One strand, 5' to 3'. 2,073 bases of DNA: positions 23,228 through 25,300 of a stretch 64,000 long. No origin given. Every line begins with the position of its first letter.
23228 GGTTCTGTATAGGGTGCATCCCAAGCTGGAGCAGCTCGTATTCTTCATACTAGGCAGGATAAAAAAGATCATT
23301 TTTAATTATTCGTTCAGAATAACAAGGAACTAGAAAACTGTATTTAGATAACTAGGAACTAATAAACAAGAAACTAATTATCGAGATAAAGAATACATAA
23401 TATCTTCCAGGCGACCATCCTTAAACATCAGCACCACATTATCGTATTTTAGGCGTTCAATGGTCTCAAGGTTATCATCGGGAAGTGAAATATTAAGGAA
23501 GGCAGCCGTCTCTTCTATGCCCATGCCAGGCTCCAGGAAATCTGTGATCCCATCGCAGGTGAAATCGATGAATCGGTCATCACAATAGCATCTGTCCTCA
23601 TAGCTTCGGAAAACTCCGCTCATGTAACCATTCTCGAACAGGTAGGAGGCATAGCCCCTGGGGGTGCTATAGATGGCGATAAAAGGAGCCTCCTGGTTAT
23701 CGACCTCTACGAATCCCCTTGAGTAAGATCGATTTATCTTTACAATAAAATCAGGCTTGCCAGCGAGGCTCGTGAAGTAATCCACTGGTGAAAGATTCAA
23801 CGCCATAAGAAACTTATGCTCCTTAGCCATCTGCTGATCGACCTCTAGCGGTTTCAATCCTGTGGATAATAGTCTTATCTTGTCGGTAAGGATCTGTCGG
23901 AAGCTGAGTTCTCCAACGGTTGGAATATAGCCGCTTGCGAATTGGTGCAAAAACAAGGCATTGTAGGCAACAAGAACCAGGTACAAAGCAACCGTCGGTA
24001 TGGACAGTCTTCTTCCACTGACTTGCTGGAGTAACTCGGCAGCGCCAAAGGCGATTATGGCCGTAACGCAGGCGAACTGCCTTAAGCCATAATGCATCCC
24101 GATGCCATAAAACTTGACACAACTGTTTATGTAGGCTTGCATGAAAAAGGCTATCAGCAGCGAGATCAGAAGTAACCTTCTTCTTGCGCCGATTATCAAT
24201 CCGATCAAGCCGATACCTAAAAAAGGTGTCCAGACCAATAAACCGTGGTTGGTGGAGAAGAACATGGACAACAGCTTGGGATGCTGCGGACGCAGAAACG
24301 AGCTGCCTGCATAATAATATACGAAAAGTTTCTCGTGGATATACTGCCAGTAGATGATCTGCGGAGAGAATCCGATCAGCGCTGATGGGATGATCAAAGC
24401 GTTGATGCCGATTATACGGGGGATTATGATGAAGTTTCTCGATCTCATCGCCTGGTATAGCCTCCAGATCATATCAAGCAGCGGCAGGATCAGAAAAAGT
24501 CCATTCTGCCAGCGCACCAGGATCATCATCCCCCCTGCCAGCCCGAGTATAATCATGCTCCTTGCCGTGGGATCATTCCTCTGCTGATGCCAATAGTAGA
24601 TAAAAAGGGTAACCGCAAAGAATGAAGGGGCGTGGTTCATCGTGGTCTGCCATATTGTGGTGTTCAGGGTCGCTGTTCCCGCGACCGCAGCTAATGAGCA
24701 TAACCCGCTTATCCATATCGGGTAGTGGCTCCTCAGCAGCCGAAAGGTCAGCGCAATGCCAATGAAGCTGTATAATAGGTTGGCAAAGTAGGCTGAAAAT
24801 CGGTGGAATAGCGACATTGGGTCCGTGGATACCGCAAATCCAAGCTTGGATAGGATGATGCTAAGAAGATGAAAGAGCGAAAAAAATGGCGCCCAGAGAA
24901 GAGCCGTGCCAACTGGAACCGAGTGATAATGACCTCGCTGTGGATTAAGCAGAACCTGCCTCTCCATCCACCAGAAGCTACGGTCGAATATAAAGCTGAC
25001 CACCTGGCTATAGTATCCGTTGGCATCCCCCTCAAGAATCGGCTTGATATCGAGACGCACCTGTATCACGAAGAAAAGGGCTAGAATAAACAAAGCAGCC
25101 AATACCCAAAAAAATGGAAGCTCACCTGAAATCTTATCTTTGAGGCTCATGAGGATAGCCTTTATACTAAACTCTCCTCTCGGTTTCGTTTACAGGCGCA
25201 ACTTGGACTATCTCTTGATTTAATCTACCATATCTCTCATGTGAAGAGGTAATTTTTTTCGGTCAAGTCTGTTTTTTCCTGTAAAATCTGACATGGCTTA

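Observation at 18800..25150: SPASM radical SAM and B12 radical SAM pair bracketed by two GT-C-like membrane proteins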

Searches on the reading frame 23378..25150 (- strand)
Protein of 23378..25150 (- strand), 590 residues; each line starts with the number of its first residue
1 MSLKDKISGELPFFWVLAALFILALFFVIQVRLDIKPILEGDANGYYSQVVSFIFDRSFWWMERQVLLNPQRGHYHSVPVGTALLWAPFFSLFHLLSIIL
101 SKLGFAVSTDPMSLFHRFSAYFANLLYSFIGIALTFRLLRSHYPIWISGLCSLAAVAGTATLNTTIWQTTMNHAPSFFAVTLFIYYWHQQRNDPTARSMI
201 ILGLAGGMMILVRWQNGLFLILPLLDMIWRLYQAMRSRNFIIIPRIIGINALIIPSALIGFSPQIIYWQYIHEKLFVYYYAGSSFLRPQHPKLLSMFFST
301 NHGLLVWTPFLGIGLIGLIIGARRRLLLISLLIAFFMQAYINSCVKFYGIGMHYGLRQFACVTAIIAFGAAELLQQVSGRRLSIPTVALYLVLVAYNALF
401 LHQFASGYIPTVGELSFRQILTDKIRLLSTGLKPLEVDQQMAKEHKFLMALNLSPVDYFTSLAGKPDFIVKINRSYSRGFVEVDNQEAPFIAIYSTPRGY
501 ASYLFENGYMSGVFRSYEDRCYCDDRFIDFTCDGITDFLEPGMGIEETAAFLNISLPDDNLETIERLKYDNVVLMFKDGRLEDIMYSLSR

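Call 4: search_protein_families(library=pfam, proteins=[window:23378-25150:-], max_evalue=0.01)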
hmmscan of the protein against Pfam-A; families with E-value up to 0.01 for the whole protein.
window:23378-25150:- (590 aa): 0 families

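Call 5: search_protein_families(library=ncbifam, proteins=[window:23378-25150:-], max_evalue=0.01)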
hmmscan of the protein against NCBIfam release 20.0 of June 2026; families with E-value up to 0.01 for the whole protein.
window:23378-25150:- (590 aa): 0 families

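Call 37: search_solved_structures(query=window:23378-25150:-, max_evalue=10)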
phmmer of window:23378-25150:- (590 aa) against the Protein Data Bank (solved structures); distinct sequences matched with E-value up to 10: 0.

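Call 57: predict_structure(protein=window:23378-25150:-)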
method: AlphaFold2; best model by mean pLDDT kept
length: 590 residues; sequences in the alignment: 1
mean_pLDDT: 39.3   pTM: 0.22
mean pLDDT of the five models: 39.3, 39.2, 35.6, 35.0, 33.7
residues with pLDDT >= 90: 0; 70-90: 10; 50-70: 85; < 50: 495
segments of 3 or more residues with pLDDT < 50: 1-12, 26-86, 104-106, 111-125, 132-194, 196-221, 239-315, 317-319, 321-325, 334-368, 371-373, 375-377, 391-397, 399-418, 446-590
pLDDT, mean of each block of 10 residues (from residue 1): 37 54 51 33 32 39 34 34 46 56 51 47 49 45 37 34 32 39 44 46 42 37 55 58 42 32 27 28 28 33 37 45 46 47 31 35 47 49 50 48 40 42 71 65 47 30 27 24 26 29 35 27 24 26 36 34 31 24 24
secondary structure, 60 per line:
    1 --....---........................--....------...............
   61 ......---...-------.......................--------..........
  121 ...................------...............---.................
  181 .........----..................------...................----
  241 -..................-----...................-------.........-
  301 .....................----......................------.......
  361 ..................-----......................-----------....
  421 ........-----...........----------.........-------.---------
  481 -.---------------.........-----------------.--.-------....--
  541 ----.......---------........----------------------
elements in order: H3-6 H10-33 H36-39 H46-66 H80-102 H111-139 H146-160 H164-189 H194-211 H218-236 H242-259 H265-283 H291-299 H301-321 H326-347 H354-378 H384-405 H417-428 H434-444 H455-463 H498-506 H535-538 H545-551 H561-568

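Call 58: search_protein_representatives(protein=window:23378-25150:-)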
Query: 590 residues. Proteins with E-value up to 0.001 (for the whole library): 4018; up to 1e-10: 1838; up to 1e-30: 114. The best 150 are listed.
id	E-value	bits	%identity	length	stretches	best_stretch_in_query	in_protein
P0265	3.5e-164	563.9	49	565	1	14-558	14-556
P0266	7.3e-55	203.0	36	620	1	56-424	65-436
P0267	9.3e-48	179.5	32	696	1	64-432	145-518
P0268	2.2e-47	178.3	33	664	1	17-422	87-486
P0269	2.4e-43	164.9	36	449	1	34-429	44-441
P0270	3.5e-43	164.4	31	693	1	11-428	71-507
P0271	7.9e-43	163.2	31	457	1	16-427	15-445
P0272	2.9e-42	161.4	32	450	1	13-421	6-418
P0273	4.9e-42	160.6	33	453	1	75-432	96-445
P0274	1.4e-41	159.1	30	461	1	70-423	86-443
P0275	8.1e-41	156.6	31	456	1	22-423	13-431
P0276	1.9e-40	155.3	32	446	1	21-428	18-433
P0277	2.3e-40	155.1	29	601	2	70-423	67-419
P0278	4.0e-40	154.3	31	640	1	39-426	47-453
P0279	3.5e-39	151.2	30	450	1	14-428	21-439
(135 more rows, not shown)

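Call 60: search_protein_families(library=pfam, alignment_id=A4, max_evalue=0.01)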
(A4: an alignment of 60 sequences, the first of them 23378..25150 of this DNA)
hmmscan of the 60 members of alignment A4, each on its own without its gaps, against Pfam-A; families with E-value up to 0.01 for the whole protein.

A. member 1, window:23378-25150:- (590 aa): 0 families

B. families by the number of members that match (of 60 scanned): 6 families
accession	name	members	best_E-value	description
PF13231.12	PMT_2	36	4e-11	Dolichyl-phosphate-mannose-protein mannosyltransferase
PF14559.12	TPR_19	2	0.0017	Tetratricopeptide repeat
PF13432.12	TPR_16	1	7e-05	Tetratricopeptide repeat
PF21258.2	Glyco_hydro_120_ins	1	0.0013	Glycoside hydrolase 120, insertion domain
PF19217.5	CoV_NSP4_N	1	0.0038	Coronavirus replicase NSP4, N-terminal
PF13428.12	TPR_14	1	0.0095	Tetratricopeptide repeat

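Call 61: search_solved_structures(query=A4, max_evalue=10)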
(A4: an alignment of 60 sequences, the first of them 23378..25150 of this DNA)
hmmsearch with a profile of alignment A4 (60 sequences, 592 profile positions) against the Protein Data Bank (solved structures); distinct sequences matched with E-value up to 10: 3.
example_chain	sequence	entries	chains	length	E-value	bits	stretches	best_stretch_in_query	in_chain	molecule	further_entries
9e5c_6k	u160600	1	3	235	1.8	10.1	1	490-580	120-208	Dynein arm light chain, axonemal, putative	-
3etw_A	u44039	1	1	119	9.1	7.8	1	506-589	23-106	Adhesin A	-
3etx_A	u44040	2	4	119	9.6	7.7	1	508-589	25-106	Adhesin A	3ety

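Call 73: list_cluster_members(proteins=[P0001, P0121, P0223, window:23378-25150:-, P0002, P0016])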
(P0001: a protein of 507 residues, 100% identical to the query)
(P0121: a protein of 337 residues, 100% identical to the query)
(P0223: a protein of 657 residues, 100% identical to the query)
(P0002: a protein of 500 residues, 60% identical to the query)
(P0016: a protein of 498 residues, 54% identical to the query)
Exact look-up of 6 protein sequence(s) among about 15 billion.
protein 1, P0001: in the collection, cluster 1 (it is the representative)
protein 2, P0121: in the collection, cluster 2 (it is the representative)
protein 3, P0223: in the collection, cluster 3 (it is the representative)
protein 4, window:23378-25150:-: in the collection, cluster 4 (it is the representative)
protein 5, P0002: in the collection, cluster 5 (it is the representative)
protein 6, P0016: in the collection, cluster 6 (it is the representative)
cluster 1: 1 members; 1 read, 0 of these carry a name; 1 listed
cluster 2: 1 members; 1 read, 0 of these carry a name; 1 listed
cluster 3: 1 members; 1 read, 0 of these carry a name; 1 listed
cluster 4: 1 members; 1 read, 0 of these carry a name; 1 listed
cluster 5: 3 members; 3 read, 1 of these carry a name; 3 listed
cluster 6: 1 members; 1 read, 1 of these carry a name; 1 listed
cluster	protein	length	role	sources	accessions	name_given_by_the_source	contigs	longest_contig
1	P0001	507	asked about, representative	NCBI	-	-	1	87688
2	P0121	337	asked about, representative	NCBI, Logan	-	-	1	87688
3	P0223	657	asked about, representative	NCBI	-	-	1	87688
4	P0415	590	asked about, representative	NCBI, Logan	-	-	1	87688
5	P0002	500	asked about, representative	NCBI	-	-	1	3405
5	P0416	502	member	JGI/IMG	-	radical SAM superfamily enzyme YgiQ (UPF0313 family)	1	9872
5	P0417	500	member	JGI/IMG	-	-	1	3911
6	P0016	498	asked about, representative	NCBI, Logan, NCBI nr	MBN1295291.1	cobalamin-dependent protein [bacterium] | cobalamin-dependent protein [candidate division CSSED10-310 bacterium]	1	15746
